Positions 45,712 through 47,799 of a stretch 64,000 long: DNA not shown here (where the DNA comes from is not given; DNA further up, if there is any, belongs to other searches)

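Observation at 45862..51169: Clp-like double-AAA+ pseudo-ATPase paired with a giant AsmA/TamB-like envelope protein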

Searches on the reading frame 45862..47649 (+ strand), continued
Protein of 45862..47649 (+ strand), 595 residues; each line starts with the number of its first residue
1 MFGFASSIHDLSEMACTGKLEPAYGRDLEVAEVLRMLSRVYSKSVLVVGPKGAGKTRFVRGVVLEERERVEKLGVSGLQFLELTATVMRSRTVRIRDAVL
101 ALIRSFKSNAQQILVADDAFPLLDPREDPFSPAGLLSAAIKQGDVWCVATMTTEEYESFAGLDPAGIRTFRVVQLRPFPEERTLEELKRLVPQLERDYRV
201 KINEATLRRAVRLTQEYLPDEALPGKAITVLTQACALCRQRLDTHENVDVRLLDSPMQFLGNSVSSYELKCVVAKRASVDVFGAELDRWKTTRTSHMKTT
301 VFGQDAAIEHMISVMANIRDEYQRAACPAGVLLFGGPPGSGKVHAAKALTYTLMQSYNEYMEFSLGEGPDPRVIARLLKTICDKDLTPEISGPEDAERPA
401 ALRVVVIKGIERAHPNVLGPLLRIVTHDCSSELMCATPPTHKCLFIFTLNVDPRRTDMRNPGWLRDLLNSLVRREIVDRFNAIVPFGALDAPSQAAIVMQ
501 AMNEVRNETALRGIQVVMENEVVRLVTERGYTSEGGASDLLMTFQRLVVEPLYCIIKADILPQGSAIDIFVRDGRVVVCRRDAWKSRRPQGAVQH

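Call 49: find_encoding_contigs(protein=P0130, flank=8000, max_places=2)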
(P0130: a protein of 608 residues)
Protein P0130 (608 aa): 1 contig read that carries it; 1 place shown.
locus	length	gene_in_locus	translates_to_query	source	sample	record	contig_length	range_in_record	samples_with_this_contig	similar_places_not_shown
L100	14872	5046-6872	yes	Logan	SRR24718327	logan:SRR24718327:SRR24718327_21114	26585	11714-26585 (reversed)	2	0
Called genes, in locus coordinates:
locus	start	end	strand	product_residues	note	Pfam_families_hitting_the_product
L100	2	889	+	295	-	?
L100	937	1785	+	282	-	PF01297:ZnuA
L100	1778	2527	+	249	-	PF00005:ABC_tran, PF13304:AAA_21 (weak)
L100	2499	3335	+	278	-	PF00950:ABC-3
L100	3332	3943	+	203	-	PF01209:Ubie_methyltran (faint), PF13489:Methyltransf_23, PF13649:Methyltransf_25, PF13847:Methyltransf_31, PF08241:Methyltransf_11, PF08242:Methyltransf_12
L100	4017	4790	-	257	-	PF01261:AP_endonuc_2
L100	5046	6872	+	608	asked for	PF13191:AAA_16 (faint), PF00004:AAA (faint), PF07728:AAA_5 (faint), PF17871:AAA_lid_9 (weak), PF07724:AAA_2 (weak)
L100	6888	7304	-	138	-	PF00472:RF-1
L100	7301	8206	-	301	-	PF22847:Glyco_hydro_43_rel, PF04616:Glyco_hydro_43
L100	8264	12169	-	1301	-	PF04205:FMN_bind (weak), PF12801:Fer4_5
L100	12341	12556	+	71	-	PF15919:HicB_lk_antitox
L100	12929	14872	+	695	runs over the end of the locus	PF02449:Glyco_hydro_42 (weak)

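Call 50: find_encoding_contigs(protein=P0131, flank=8000, max_places=2)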
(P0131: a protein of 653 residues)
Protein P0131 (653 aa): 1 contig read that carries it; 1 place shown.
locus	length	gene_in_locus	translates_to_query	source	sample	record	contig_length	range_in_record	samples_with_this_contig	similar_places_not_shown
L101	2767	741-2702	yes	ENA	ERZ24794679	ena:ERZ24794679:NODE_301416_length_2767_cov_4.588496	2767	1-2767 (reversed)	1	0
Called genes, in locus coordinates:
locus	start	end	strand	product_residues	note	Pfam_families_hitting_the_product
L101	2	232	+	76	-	?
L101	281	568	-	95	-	PF13936:HTH_38 (weak)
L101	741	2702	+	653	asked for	PF07728:AAA_5 (faint), PF13191:AAA_16 (faint), PF00004:AAA (faint), PF17871:AAA_lid_9, PF07724:AAA_2, PF10431:ClpB_D2-small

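Call 51: fold_search(model_id=the predicted structure, library=pdb)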
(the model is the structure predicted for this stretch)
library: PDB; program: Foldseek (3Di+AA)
matches with E <= 10: 1813; with E <= 0.001: 1079
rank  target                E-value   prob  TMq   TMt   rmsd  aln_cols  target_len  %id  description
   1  7abr_C                2.2e-34  1.00  0.42  0.43  21.7       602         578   22  Cryo-EM structure of B. subtilis ClpC (DWB mutant) hexamer bound to a substrate polypeptide (released 2021-10-06)
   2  9a66_A                1.1e-33  1.00  0.42  0.32  22.4       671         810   20  Integrative model of CLPC-CLPP by crosslinking MS and deep learning (released 2024-09-18)
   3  9gi1_e                1.6e-33  1.00  0.41  0.42  21.6       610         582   22  Structure of the S.aureus MecA/ClpC/ClpP degradation system (released 2025-08-20)
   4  6qs6_A                5.1e-33  1.00  0.41  0.42  21.1       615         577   22  ClpB (DWB and K476C mutant) bound to casein in presence of ATPgammaS - state KC-1 (released 2019-07-03)
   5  6uqe_B                9.3e-33  1.00  0.41  0.42  22.4       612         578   21  ClpA/ClpP Disengaged State bound to RepA-GFP (released 2020-04-22)
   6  7uiy_D                1.4e-32  1.00  0.41  0.41  21.7       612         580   21  ClpAP complex bound to ClpS N-terminal extension, class IIIa (released 2022-10-26)
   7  9rai_d                1.4e-32  1.00  0.42  0.33  22.8       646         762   21  Structure of the S.aureus MecA/ClpC/ClpP degradation system (released 2025-09-10)
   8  9gi1_b                1.6e-32  1.00  0.42  0.43  21.2       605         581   21  Structure of the S.aureus MecA/ClpC/ClpP degradation system (released 2025-08-20)
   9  6qs4_B                1.8e-32  1.00  0.41  0.42  21.6       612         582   23  Two-Step Activation Mechanism of the ClpB Disaggregase for Sequential Substrate Threading by the Main ATPase Motor. (released 2019-07-03)
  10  9gi1_c                2.5e-32  1.00  0.42  0.42  22.2       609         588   22  Structure of the S.aureus MecA/ClpC/ClpP degradation system (released 2025-08-20)
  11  7abr_D                2.6e-32  1.00  0.42  0.42  21.8       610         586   22  Cryo-EM structure of B. subtilis ClpC (DWB mutant) hexamer bound to a substrate polypeptide (released 2021-10-06)
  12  7abr_E                3.1e-32  1.00  0.41  0.43  21.4       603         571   22  Cryo-EM structure of B. subtilis ClpC (DWB mutant) hexamer bound to a substrate polypeptide (released 2021-10-06)
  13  6qs4_C                3.6e-32  1.00  0.43  0.41  22.5       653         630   21  Two-Step Activation Mechanism of the ClpB Disaggregase for Sequential Substrate Threading by the Main ATPase Motor. (released 2019-07-03)
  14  9rai_c                3.8e-32  1.00  0.42  0.33  22.9       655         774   21  Structure of the S.aureus MecA/ClpC/ClpP degradation system (released 2025-09-10)
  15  7abr_A                4.0e-32  1.00  0.41  0.43  21.2       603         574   22  Cryo-EM structure of B. subtilis ClpC (DWB mutant) hexamer bound to a substrate polypeptide (released 2021-10-06)
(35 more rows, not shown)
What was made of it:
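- On Hsp100/Clp class-I unfoldase (ClpA/ClpB/ClpC): Foldseek matches ClpC, ClpB and ClpA at probability 1.0 (call 51).
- Closest known: ClpA. Same: Same protomer fold (call 51).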

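Call 61: search_protein_families(library=pfam, proteins=[L001:11861-15499:+, L001:8651-9571:+], max_evalue=0.01)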
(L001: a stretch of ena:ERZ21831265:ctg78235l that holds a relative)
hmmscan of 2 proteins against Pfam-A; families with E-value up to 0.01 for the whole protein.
L001:11861-15499:+ (1212 aa): 2 families
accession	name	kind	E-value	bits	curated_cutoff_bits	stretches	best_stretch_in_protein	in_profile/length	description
PF08532.16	Glyco_hydro_42M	-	2.3e-08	34.3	25.8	1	844-973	29-159/207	Beta-galactosidase trimerisation domain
PF02449.21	Glyco_hydro_42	-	1.8e-05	24.7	21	1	605-686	149-233/376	Beta-galactosidase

L001:8651-9571:+ (306 aa): 0 families

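Call 64: find_encoding_contigs(protein=P0138, flank=8000, max_places=2)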
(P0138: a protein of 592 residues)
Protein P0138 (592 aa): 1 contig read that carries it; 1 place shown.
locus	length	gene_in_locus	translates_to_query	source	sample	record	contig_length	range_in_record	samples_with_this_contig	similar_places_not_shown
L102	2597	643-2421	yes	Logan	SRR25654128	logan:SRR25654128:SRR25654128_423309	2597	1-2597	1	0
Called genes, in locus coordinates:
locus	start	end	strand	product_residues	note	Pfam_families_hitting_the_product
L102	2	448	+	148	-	?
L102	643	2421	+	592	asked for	PF05621:TniB (faint), PF02367:TsaE (faint), PF13191:AAA_16 (weak), PF20703:nSTAND1, PF00004:AAA, PF17871:AAA_lid_9, PF07724:AAA_2, PF10431:ClpB_D2-small, +6 more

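Call 65: find_encoding_contigs(protein=P0143, flank=8000, max_places=2)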
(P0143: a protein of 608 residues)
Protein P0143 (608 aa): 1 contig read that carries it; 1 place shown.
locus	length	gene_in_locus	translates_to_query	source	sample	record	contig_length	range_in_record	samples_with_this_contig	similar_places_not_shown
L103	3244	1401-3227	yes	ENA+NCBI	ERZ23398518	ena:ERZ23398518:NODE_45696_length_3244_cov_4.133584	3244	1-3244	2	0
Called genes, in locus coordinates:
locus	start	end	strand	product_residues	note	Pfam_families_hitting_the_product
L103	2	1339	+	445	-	?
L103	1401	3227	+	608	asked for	PF00158:Sigma54_activat (faint), PF00004:AAA (faint), PF17871:AAA_lid_9, PF07724:AAA_2, PF07728:AAA_5, PF10431:ClpB_D2-small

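Call 68: find_encoding_contigs(protein=P0132, flank=8000, max_places=3)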
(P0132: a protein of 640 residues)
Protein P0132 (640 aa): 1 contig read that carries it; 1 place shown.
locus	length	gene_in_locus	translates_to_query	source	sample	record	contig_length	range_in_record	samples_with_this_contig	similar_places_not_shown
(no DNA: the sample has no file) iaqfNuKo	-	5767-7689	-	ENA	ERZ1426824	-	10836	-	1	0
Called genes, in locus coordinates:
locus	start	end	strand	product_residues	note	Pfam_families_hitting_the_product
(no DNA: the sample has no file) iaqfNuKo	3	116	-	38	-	?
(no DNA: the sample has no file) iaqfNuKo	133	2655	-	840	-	PF09136:Glucodextran_B (faint), PF03783:CsgG (faint)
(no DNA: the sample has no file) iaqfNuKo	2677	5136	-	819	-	PF00069:Pkinase, PF07714:PK_Tyr_Ser-Thr, PF13432:TPR_16 (weak), PF00515:TPR_1 (faint), PF07719:TPR_2 (faint), PF13181:TPR_8 (faint), PF14559:TPR_19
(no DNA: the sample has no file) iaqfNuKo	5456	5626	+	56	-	-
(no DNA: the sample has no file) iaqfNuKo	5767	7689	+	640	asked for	PF13191:AAA_16 (weak), PF13401:AAA_22 (faint), PF00004:AAA (faint), PF07728:AAA_5 (faint), PF17871:AAA_lid_9, PF07724:AAA_2, PF10431:ClpB_D2-small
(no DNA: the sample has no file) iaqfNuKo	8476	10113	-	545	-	PF13372:Alginate_exp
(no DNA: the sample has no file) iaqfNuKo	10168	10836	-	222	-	?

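Call 70: list_cluster_members(proteins=[P0127, P0128, P0129, P0130, P0134, P0137, P0138, P0140, P0142, P0143])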
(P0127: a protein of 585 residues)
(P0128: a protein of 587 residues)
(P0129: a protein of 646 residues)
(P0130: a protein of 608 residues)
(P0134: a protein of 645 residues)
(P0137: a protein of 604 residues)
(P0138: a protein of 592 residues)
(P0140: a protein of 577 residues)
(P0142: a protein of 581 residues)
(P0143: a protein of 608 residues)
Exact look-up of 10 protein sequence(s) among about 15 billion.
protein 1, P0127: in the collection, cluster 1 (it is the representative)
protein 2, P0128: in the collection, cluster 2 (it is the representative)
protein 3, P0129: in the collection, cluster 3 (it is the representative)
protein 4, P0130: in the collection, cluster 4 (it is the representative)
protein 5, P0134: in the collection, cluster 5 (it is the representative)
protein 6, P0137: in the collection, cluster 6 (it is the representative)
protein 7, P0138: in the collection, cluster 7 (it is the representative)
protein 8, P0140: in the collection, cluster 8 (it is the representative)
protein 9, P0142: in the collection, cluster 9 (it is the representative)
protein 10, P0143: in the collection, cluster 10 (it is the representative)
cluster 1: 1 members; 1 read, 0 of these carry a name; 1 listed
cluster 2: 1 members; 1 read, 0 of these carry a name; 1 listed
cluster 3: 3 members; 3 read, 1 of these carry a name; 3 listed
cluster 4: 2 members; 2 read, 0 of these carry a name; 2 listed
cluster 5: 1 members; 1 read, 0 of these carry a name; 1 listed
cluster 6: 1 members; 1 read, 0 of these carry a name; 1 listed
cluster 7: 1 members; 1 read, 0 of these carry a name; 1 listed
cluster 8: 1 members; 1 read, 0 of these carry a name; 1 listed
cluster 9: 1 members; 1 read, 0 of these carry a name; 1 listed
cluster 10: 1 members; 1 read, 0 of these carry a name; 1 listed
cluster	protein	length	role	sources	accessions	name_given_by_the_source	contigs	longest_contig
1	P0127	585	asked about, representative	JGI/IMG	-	-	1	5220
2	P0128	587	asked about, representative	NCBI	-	-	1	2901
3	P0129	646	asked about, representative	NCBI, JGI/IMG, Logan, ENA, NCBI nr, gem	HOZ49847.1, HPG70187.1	MAG TPA: AAA family ATPase [Candidatus Hydrogenedentes bacterium] | AAA family ATPase [Candidatus Hydrogenedentota bacterium]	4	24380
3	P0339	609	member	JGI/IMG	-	-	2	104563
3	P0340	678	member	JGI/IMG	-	-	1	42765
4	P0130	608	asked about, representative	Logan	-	-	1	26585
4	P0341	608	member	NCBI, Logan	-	-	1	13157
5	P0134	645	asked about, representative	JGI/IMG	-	-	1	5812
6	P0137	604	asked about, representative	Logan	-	-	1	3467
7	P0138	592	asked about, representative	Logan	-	-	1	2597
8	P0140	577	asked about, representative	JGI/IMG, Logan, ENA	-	-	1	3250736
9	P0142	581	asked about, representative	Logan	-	-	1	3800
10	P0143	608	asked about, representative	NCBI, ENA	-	-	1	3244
